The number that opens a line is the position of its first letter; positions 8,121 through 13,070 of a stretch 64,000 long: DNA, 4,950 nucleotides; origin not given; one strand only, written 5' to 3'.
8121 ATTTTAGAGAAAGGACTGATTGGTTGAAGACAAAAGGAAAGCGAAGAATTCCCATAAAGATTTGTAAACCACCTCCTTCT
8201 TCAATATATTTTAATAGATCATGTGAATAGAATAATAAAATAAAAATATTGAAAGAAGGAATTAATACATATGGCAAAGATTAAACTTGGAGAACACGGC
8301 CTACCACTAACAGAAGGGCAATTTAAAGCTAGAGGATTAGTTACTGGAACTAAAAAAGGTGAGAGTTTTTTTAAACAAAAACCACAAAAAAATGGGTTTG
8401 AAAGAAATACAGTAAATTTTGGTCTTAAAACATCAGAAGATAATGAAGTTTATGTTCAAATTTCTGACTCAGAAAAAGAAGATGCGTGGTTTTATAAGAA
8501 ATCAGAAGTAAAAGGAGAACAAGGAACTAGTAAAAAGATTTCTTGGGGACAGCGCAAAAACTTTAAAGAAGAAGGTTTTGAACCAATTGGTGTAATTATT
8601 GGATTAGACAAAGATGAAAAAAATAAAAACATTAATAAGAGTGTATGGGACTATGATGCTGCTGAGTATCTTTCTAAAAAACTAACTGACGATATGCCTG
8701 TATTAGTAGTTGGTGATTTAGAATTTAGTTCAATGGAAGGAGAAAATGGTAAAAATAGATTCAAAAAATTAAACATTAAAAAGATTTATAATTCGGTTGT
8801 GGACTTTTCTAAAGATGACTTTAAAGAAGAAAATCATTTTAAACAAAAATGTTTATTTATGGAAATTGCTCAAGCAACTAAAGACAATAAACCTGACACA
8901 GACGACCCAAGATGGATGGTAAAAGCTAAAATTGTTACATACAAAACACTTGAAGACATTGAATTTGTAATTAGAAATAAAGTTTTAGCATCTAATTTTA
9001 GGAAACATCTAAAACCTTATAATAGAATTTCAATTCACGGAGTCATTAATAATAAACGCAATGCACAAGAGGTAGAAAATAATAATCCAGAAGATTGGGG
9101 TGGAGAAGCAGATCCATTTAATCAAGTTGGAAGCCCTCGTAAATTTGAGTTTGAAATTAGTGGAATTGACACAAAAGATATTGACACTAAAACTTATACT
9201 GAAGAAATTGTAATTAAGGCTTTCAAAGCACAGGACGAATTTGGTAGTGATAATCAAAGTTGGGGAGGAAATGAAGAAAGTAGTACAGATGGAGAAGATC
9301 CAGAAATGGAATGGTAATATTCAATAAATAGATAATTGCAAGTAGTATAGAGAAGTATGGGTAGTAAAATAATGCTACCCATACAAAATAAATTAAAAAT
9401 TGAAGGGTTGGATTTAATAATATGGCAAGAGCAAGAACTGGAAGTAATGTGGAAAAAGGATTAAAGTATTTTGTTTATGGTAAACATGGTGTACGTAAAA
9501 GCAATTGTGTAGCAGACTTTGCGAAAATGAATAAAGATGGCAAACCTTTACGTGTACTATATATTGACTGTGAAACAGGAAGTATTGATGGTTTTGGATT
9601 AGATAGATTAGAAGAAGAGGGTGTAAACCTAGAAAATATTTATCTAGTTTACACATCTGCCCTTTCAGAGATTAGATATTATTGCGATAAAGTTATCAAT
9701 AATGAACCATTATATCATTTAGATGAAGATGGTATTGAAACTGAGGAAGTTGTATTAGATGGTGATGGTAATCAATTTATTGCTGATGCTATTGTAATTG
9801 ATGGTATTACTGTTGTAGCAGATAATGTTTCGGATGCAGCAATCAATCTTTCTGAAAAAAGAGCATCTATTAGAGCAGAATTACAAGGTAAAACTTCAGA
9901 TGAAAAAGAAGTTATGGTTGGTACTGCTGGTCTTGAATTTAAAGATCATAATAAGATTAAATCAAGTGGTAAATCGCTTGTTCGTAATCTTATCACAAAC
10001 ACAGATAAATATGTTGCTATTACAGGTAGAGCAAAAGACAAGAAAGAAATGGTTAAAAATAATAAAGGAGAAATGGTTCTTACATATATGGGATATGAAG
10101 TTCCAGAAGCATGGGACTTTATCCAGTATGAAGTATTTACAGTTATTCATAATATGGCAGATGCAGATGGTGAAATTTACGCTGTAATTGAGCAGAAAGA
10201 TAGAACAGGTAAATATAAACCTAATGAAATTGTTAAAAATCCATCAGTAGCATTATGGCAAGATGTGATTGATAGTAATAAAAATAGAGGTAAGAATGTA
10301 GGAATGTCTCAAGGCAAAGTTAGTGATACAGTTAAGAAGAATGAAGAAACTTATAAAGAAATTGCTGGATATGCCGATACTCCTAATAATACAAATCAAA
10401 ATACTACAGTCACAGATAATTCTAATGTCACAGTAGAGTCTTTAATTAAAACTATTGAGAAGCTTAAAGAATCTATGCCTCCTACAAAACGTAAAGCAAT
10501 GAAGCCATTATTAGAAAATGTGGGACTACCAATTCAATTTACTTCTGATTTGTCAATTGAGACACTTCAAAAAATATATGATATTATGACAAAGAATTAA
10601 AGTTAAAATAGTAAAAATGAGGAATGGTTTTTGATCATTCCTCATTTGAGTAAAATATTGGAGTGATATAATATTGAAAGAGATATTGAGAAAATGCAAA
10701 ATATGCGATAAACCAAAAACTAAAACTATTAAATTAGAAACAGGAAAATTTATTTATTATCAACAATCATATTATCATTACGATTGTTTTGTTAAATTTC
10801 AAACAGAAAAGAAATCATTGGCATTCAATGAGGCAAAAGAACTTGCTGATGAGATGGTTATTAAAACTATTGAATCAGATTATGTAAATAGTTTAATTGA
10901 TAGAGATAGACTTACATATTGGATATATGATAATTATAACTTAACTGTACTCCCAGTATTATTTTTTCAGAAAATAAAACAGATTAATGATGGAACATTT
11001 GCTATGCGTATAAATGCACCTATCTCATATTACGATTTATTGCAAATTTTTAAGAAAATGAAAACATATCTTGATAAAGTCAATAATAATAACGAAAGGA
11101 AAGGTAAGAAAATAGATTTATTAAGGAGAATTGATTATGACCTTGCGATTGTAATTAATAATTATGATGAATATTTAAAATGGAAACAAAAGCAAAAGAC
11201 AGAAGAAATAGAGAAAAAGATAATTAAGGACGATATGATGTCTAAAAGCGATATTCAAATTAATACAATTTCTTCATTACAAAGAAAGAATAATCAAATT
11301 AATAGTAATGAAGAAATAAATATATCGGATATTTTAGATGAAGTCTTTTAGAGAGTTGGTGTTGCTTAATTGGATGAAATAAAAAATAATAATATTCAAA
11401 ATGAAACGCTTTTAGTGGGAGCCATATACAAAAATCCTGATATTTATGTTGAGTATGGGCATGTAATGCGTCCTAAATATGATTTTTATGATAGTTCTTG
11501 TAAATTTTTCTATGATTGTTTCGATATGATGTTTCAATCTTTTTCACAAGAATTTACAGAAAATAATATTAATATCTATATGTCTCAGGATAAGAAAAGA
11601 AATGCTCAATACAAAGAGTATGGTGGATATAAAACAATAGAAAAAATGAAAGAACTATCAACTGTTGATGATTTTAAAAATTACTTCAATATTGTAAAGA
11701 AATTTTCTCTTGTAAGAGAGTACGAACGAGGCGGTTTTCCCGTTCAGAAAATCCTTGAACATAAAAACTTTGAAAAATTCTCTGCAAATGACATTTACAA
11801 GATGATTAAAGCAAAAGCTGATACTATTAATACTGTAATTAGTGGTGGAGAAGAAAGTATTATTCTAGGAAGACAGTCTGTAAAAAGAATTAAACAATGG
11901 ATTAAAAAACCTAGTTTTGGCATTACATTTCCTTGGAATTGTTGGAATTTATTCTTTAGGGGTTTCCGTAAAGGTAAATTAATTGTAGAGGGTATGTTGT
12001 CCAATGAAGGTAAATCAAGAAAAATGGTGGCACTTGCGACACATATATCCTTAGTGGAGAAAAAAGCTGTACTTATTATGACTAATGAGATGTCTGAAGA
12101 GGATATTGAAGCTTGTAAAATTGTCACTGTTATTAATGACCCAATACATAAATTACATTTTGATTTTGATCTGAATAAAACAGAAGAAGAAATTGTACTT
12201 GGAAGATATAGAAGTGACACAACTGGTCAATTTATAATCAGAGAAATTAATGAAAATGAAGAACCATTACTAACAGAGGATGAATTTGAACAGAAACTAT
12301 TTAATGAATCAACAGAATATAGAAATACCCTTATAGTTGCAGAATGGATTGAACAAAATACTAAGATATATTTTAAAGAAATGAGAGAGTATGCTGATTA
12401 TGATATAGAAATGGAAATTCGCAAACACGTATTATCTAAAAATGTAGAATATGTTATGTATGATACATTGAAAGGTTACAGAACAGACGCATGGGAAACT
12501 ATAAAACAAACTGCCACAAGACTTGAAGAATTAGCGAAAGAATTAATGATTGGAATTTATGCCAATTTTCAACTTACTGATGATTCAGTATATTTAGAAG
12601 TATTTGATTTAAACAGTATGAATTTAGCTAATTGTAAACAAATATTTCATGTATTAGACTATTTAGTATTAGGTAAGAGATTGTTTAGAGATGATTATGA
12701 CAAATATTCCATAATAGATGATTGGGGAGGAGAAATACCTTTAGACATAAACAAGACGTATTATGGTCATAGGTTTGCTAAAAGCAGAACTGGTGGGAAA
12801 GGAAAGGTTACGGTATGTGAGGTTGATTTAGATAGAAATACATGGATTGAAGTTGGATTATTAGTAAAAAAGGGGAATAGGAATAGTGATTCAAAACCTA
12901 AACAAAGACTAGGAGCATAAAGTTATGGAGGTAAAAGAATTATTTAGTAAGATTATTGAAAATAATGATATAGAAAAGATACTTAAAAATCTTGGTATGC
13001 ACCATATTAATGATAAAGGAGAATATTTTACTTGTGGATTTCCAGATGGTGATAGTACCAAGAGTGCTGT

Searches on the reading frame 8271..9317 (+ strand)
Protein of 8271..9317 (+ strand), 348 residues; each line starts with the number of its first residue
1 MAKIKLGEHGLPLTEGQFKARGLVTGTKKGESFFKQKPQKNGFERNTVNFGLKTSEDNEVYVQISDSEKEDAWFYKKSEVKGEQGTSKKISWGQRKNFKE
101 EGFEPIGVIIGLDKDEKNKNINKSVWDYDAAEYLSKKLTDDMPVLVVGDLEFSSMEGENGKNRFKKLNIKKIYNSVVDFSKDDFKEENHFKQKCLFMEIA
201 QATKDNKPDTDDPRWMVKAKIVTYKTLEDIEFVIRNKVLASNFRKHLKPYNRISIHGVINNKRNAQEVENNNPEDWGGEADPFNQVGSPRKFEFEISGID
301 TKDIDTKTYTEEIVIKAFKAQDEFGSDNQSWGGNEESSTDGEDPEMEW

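Call 11: search_protein_families(library=pfam, proteins=[window:8271-9317:+], max_evalue=0.01)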
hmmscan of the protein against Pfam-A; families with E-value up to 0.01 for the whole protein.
window:8271-9317:+ (348 aa): 1 family
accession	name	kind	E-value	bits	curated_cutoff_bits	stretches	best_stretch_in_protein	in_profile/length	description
PF00436.31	SSB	-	7e-05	23.3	26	1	114-165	43-93/104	Single-strand binding protein family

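Call 45: search_protein_families(library=ncbifam, proteins=[window:8271-9317:+], max_evalue=0.01)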
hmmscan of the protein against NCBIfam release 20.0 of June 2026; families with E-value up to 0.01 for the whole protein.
window:8271-9317:+ (348 aa): 0 families

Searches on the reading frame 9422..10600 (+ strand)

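Call 11: search_protein_families(library=pfam, proteins=[window:9422-10600:+], max_evalue=0.01)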
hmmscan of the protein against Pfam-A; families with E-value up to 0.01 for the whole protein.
window:9422-10600:+ (392 aa): 0 families

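Call 12: search_protein_families(library=phrogs, proteins=[window:9422-10600:+], max_evalue=0.01)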
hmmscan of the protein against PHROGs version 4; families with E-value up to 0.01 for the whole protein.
window:9422-10600:+ (392 aa): 2 families
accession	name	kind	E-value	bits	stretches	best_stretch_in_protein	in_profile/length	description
phrog_1366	-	unknown function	1.2e-18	68.7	1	4-348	5-293/307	-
phrog_19957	-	unknown function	0.0066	17.9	0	280-350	24-94/96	-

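Call 45: search_protein_families(library=ncbifam, proteins=[window:9422-10600:+], max_evalue=0.01)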
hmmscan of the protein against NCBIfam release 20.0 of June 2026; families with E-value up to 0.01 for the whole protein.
window:9422-10600:+ (392 aa): 0 families

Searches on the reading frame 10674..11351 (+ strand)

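Call 12: search_protein_families(library=phrogs, proteins=[window:10674-11351:+], max_evalue=0.01)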
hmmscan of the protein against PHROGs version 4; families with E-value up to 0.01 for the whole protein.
window:10674-11351:+ (225 aa): 1 family
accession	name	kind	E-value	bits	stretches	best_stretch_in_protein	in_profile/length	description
phrog_4680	-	unknown function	0.0002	22.4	0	11-220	7-162/164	-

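Call 34: search_protein_families(library=pfam, proteins=[window:10674-11351:+], max_evalue=0.01)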
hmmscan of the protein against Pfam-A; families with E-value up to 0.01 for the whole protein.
window:10674-11351:+ (225 aa): 1 family
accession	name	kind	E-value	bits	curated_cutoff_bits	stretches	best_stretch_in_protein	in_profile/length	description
PF09943.14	DUF2175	-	0.0082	16.8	25.1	1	7-72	4-69/98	Uncharacterized protein conserved in archaea (DUF2175)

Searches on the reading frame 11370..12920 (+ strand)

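Call 11: search_protein_families(library=pfam, proteins=[window:11370-12920:+], max_evalue=0.01)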
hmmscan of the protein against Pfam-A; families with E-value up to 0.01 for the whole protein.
window:11370-12920:+ (516 aa): 2 families
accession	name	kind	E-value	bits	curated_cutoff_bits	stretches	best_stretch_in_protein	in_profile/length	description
PF03796.21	DnaB_C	-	1e-06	28.8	27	0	194-247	11-64/255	DnaB-like helicase C terminal domain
PF00772.26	DnaB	-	0.00083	19.8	23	1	5-110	2-102/103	DnaB-like helicase N terminal domain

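Call 45: search_protein_families(library=ncbifam, proteins=[window:11370-12920:+], max_evalue=0.01)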
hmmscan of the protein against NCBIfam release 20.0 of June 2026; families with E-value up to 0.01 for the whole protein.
window:11370-12920:+ (516 aa): 4 families
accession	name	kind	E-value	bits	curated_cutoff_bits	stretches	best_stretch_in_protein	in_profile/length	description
TIGR00665.1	DnaB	equivalog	2.7e-09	36.3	385.25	1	6-246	3-239/435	replicative DNA helicase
TIGR03600.1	phage_DnaB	exception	7.8e-09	35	498.65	1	8-248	1-240/421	phage replicative helicase, DnaB family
NF004109.0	PRK05595.1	equivalog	0.00021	20.1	737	1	7-247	10-246/444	replicative DNA helicase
NF005945.0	PRK08006.1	equivalog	0.0089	14.9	898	0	69-247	85-269/471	replicative DNA helicase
